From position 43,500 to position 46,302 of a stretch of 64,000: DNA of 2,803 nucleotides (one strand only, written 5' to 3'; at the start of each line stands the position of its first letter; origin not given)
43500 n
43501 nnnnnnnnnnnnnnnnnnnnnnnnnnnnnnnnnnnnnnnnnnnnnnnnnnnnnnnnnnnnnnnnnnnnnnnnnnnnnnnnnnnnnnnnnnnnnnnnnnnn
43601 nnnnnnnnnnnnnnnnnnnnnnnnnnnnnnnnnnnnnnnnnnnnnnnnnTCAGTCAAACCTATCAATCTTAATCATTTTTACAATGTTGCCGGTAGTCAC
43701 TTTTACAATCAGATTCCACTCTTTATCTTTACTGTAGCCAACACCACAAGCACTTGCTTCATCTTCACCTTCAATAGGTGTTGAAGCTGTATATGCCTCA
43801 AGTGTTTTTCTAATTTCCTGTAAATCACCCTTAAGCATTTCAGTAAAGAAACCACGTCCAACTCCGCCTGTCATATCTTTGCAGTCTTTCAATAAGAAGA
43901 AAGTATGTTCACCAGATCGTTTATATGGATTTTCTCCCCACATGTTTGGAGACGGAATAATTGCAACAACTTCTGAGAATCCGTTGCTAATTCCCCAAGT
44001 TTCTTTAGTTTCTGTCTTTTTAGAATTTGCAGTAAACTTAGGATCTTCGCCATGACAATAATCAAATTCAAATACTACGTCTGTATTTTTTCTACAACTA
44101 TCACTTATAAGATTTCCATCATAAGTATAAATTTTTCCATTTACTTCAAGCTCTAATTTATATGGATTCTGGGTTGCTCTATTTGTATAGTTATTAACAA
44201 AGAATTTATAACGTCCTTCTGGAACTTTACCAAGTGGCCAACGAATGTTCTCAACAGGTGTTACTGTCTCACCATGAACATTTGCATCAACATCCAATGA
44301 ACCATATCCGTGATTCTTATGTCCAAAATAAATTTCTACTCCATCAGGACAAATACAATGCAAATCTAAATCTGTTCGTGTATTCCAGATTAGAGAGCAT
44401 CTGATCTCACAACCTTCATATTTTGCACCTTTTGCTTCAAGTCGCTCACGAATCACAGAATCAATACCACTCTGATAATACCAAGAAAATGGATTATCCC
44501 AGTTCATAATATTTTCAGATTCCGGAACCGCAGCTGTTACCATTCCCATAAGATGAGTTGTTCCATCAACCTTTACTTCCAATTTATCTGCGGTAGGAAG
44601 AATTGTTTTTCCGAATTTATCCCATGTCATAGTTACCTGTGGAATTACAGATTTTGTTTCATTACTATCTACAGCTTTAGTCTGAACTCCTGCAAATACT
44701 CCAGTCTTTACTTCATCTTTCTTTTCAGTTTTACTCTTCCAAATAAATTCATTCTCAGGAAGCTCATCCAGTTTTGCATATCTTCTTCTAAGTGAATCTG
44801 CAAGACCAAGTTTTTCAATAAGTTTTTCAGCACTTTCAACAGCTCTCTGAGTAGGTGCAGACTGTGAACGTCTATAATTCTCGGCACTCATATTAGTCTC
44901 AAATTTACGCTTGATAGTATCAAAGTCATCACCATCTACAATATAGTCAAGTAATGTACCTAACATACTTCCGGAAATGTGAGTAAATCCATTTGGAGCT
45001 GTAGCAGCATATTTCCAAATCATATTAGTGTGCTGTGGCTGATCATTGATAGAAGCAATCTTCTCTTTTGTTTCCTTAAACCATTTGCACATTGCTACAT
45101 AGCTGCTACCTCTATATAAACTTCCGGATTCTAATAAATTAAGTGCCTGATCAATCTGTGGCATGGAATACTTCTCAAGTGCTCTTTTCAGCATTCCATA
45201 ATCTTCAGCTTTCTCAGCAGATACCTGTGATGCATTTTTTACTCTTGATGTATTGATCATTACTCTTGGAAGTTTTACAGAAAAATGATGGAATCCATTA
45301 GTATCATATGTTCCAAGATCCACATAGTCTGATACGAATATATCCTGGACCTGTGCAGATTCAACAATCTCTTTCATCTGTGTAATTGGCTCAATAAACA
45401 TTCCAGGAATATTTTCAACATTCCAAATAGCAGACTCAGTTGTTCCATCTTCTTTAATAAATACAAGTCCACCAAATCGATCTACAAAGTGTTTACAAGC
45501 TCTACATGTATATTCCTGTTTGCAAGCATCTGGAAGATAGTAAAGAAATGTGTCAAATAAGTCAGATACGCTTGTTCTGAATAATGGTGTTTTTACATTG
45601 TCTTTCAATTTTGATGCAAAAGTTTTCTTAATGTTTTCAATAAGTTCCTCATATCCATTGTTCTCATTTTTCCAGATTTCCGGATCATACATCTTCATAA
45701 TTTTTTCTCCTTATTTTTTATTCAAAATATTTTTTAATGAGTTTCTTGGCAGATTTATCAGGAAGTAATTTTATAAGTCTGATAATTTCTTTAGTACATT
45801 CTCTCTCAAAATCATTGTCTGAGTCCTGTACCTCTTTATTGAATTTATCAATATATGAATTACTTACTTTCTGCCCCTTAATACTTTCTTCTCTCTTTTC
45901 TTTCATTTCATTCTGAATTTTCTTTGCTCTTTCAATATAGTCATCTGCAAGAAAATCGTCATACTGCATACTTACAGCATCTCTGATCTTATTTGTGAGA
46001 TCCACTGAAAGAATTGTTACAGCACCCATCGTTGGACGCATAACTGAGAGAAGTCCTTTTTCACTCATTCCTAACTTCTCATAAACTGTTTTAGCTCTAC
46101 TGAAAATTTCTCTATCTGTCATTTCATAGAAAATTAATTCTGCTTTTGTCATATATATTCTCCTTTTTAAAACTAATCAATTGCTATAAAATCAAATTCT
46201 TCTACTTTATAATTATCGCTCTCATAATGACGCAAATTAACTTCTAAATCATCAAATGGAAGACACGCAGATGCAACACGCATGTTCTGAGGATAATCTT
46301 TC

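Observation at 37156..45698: Ter-like calcium and membrane-stress module carried by a phage: PspA-like protein, three TerD paralogues, a Ca2+ P-type ATPase, a nucleotidyltransferase and a 682-aa unknown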

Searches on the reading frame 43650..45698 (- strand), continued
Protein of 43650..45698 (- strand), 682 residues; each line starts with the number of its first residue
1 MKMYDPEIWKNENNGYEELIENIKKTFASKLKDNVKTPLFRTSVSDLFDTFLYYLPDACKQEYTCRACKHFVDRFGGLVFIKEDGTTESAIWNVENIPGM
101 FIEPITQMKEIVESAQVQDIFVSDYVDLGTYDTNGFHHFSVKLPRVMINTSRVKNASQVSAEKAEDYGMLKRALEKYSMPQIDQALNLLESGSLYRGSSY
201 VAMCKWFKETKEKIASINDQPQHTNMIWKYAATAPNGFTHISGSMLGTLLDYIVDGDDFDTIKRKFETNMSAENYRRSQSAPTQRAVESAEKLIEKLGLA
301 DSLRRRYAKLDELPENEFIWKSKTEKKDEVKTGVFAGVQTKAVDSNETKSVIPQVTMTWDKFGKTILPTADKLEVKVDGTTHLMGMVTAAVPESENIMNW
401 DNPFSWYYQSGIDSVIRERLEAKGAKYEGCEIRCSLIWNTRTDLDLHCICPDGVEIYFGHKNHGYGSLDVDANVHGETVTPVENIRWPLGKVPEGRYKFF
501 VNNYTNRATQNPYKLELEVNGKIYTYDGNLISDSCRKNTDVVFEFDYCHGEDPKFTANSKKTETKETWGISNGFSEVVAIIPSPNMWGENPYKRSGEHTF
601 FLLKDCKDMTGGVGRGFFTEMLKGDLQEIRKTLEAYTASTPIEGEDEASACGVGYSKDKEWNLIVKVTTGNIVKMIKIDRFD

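Call 58: predict_structure(alignment_id=A2)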
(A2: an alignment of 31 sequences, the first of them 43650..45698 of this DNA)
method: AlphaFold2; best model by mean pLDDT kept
length: 682 residues; sequences in the alignment: 31
mean_pLDDT: 81.0   pTM: 0.55
mean pLDDT of the five models: 81.0, 80.4, 79.4, 79.2, 76.0
residues with pLDDT >= 90: 254; 70-90: 304; 50-70: 63; < 50: 61
segments of 3 or more residues with pLDDT < 50: 1-11, 272-279, 325-352, 410-414, 563-566, 614-616
pLDDT, mean of each block of 10 residues (from residue 1): 42 78 91 84 93 89 88 94 93 89 95 95 92 86 87 87 93 96 94 79 94 92 95 89 90 93 82 47 76 86 87 91 54 41 32 72 87 81 83 82 76 54 71 87 91 92 89 71 90 93 82 84 77 64 88 82 57 85 85 74 83 55 79 73 82 80 85 84 74
secondary structure, 60 per line:
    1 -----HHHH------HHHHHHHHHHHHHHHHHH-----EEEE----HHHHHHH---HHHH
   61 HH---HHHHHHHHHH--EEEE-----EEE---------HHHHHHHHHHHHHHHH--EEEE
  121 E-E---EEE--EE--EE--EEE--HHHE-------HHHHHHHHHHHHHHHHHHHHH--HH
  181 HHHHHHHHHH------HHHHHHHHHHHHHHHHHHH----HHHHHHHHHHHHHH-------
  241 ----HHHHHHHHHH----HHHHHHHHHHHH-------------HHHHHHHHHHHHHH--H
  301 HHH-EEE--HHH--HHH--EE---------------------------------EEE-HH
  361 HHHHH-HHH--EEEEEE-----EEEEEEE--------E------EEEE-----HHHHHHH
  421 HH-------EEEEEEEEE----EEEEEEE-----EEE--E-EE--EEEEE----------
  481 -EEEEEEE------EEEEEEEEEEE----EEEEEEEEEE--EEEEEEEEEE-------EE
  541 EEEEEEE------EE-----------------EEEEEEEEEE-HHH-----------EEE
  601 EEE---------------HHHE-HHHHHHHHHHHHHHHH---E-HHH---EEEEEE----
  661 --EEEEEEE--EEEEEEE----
elements in order (helices of 4 or more, strands of 3 or more residues): H6-9 H16-33 E39-42 H47-53 H57-62 H66-75 E78-81 E87-89 H99-114 E117-121 E127-129 E140-142 H156-176 H179-190 H197-215 H220-233 H245-254 H259-270 H284-297 H300-303 E305-307 E355-357 H359-365 E372-377 E383-389 E405-408 H414-422 E430-438 E443-449 E455-457 E466-470 E482-488 E495-505 E510-519 E522-531 E539-547 E573-582 E598-603 H624-639 E651-656 E663-669 E672-678

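Call 60: fold_search(model_id=the predicted structure, library=pdb)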
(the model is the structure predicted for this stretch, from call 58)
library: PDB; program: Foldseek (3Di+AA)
matches with E <= 10: 854; with E <= 0.001: 0
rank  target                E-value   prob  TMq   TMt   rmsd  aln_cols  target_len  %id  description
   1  3u6g_B                2.5e-02  0.87  0.11  0.40   7.4       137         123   10  Crystal structure of a domain of unknown function, DUF4425 (BVU_3708) from Bacteroides vulgatus ATCC 8482 at 1.35 A re (released 2011-11-02)
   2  3w9a_A                3.1e-02  0.08  0.06  0.12  19.8       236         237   11  Crystal structure of the catalytic domain of the glycoside hydrolase family 131 protein from Coprinopsis cinerea (released 2013-05-22)
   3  8em5_A                3.2e-02  0.96  0.10  0.48   4.5       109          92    7  Mycobacterium thermoresistible MmpS5 (released 2023-09-27)
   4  3u6g_A                3.4e-02  0.84  0.11  0.40   6.6       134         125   11  Crystal structure of a domain of unknown function, DUF4425 (BVU_3708) from Bacteroides vulgatus ATCC 8482 at 1.35 A re (released 2011-11-02)
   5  2lrg_MODEL_1_A        3.6e-02  0.80  0.10  0.40  10.5       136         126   11  NMR structure of the protein YP_001300941.1 from Bacteroides vulgatus (released 2012-04-18)
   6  2vzs_A                5.5e-02  0.08  0.07  0.06  22.6       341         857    9  Chitosan Product complex of Amycolatopsis orientalis exo-chitosanase CsxA (released 2008-10-14)
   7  9mvz_A                6.5e-02  0.89  0.11  0.40   5.8       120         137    6  Tripartite complex of MmpL5-S5-AcpM from Mycolicibacterium smegmatis (released 2025-07-30)
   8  5fqh_A                9.4e-02  0.06  0.05  0.06  19.3       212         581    9  The details of glycolipid glycan hydrolysis by the structural analysis of a family 123 glycoside hydrolase from Clostr (released 2016-03-30)
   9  2vzv_A                1.0e-01  0.07  0.07  0.06  23.2       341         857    9  Substrate Complex of Amycolatopsis orientalis exo-chitosanase CsxA E541A with chitosan (released 2008-10-14)
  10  1viw_B                1.1e-01  0.09  0.06  0.15  17.2       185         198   11  TENEBRIO MOLITOR ALPHA-AMYLASE-INHIBITOR COMPLEX (released 1999-07-22)
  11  3w9a_B                1.3e-01  0.10  0.06  0.13  16.5       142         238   13  Crystal structure of the catalytic domain of the glycoside hydrolase family 131 protein from Coprinopsis cinerea (released 2013-05-22)
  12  4wv8_C                1.4e-01  0.06  0.06  0.13  19.1       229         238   11  Crystal structure of a recombinant Vatairea macrocarpa seed lectin complexed with lactose (released 2016-01-27)
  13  3mj7_A                1.4e-01  0.03  0.06  0.13  24.4       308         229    8  Crystal structure of the complex of JAML and Coxsackie and Adenovirus receptor, CAR (released 2010-09-22)
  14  1r6v                  2.0e-01  0.72  0.10  0.10   6.0       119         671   11  Crystal structure of fervidolysin from Fervidobacterium pennivorans, a keratinolytic enzyme related to subtilisin (released 2004-10-19)
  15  2x09_A                2.0e-01  0.06  0.07  0.06  21.0       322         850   10  Inhibition of the exo-beta-D-glucosaminidase CsxA by a glucosamine- configured castanospermine and an amino-australine (released 2010-02-09)
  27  5w6g_L                2.9e-01  0.07  0.08  0.19  18.0       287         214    7  Human antibody 6649 in complex with influenza hemagglutinin H1 Solomon Islands (released 2017-12-20)
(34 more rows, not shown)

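Call 85: search_protein_families(library=padloc, proteins=[window:43650-45698:-], max_evalue=0.001)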
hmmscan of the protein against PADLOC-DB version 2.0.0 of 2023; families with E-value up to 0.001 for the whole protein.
window:43650-45698:- (682 aa): 0 families

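Call 87: find_encoding_contigs(protein=P0173, flank=8000, max_places=1)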
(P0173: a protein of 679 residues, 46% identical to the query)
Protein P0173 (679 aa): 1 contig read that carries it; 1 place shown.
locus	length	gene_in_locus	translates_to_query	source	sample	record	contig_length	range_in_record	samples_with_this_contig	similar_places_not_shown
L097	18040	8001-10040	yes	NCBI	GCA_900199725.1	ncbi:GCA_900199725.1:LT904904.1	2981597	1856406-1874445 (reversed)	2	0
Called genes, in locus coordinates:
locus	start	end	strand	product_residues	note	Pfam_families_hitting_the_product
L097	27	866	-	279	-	PF00581:Rhodanese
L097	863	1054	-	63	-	-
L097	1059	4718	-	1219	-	PF03193:RsgA_GTPase (faint), PF00350:Dynamin_N, PF01926:MMR_HSR1 (weak), PF02421:FeoB_N (faint), PF00350:Dynamin_N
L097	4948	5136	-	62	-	-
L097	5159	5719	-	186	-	PF04191:PEMT (weak), PF04140:ICMT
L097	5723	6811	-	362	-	PF00195:Chal_sti_synt_N, PF08392:FAE1_CUT1_RppA, PF02797:Chal_sti_synt_C, PF08541:ACP_syn_III_C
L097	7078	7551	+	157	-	PF13690:CheX, PF04509:CheC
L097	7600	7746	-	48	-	-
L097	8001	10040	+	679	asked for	PF26675:DUF8224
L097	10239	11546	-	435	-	PF00860:Xan_ur_permease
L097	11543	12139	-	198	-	PF00156:Pribosyltran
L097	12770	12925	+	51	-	PF08113:CoxIIa (faint)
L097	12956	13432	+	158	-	PF00116:COX2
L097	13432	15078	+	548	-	PF00115:COX1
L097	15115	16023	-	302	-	PF00892:EamA, PF03151:TPT (weak), PF00892:EamA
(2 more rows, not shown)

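Call 88: find_encoding_contigs(protein=P0176, flank=8000, max_places=1)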
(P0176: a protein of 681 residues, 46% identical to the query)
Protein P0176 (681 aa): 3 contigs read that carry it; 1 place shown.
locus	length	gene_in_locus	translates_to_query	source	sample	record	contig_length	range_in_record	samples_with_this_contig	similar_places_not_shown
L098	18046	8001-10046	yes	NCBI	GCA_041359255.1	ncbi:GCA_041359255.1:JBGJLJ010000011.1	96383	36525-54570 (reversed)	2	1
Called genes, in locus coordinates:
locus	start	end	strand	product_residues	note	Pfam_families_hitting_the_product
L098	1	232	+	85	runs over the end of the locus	PF04226:Transgly_assoc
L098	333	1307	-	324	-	PF00753:Lactamase_B, PF19583:ODP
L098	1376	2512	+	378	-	PF22020:RlmL_1st, PF02926:THUMP, PF01170:UPF0020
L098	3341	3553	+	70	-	-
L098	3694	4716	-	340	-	-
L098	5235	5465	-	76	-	PF13384:HTH_23 (weak), PF13551:HTH_29 (weak)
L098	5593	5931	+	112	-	-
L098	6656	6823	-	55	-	-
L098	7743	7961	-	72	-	-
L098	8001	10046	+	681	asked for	PF26675:DUF8224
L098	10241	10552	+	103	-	-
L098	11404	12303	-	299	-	PF00892:EamA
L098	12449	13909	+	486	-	PF00392:GntR, PF13730:HTH_36 (faint), PF00155:Aminotran_1_2, PF12897:Asp_aminotransf (weak)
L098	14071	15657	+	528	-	PF16244:DUF4901 (weak)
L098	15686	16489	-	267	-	PF10997:Amj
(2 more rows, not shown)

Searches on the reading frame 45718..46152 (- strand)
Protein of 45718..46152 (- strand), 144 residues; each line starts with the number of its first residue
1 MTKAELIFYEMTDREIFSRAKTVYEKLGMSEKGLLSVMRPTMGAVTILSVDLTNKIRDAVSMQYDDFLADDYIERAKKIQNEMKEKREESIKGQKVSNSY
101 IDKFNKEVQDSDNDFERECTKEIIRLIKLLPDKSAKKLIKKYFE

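Call 3: search_protein_families(library=pfam, proteins=[window:45718-46152:-], max_evalue=0.01)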
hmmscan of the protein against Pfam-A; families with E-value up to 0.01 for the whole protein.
window:45718-46152:- (144 aa): 0 families

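Call 11: search_protein_families(library=phrogs, proteins=[window:45718-46152:-], max_evalue=0.001)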
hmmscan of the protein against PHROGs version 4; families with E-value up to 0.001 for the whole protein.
window:45718-46152:- (144 aa): 0 families

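Call 44: search_protein_families(library=pfam, proteins=[window:45718-46152:-], max_evalue=10)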
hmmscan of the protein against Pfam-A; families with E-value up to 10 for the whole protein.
window:45718-46152:- (144 aa): 2 families
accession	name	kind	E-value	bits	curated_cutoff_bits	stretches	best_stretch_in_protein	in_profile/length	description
PF25767.1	ARM_TBCD_2nd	-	0.041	13.7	29.7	1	74-142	52-120/245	Tubulin-specific chaperone D-like, ARM repeats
PF14182.11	YgaB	-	0.12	13.2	27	1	73-125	23-72/77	YgaB-like protein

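Call 85: search_protein_families(library=padloc, proteins=[window:45718-46152:-], max_evalue=0.001)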
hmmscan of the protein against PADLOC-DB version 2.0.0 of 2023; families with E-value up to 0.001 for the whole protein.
window:45718-46152:- (144 aa): 0 families
